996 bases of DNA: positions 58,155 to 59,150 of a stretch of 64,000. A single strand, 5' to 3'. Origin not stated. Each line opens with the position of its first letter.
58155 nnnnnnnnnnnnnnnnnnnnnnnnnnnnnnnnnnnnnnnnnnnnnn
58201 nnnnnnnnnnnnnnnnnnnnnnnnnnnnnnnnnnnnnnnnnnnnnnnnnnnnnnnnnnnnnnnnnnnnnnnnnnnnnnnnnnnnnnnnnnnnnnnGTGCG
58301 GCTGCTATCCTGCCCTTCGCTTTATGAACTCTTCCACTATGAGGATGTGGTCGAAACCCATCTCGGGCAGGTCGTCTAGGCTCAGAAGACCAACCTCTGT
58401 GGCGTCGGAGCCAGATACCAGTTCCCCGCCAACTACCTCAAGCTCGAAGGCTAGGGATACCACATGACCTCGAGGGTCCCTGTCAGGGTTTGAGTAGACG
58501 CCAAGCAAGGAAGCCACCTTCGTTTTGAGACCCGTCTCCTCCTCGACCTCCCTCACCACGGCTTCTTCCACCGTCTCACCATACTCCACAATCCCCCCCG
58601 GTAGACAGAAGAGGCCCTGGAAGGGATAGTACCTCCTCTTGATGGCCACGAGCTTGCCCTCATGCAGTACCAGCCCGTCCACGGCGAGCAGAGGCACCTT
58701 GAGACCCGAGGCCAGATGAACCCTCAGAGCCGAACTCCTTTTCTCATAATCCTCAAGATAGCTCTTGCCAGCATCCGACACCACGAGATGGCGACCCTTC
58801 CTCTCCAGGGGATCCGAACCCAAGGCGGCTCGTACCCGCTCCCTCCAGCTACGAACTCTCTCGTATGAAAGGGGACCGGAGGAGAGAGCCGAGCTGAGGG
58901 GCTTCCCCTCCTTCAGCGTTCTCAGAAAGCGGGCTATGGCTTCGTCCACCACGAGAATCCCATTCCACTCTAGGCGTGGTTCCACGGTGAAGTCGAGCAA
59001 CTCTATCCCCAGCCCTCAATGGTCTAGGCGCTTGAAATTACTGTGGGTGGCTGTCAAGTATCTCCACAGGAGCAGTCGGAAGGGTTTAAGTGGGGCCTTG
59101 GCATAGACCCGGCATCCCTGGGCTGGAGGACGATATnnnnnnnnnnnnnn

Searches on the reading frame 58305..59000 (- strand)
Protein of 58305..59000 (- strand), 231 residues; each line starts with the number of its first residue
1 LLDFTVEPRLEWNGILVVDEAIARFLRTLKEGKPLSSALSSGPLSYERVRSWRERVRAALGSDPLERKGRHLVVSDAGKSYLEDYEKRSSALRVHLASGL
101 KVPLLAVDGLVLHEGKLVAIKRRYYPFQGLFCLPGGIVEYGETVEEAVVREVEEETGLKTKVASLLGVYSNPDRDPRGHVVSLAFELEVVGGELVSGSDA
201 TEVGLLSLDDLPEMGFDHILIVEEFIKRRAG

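Call 51: search_protein_families(library=pfam, proteins=[window:58305-59000:-], max_evalue=0.01)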
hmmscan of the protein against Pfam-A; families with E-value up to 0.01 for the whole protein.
window:58305-59000:- (231 aa): 3 families
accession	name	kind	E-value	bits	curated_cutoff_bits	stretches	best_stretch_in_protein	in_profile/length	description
PF00293.34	NUDIX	-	2e-21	76.8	21.1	1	105-214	4-123/134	NUDIX domain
PF22327.2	Nudt16-like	-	0.00056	20.3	27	1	127-162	31-67/161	U8 snoRNA-decapping enzyme-like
PF16262.11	DUF4916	-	0.0034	17.4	27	0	135-208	57-141/170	Domain of unknown function (DUF4916)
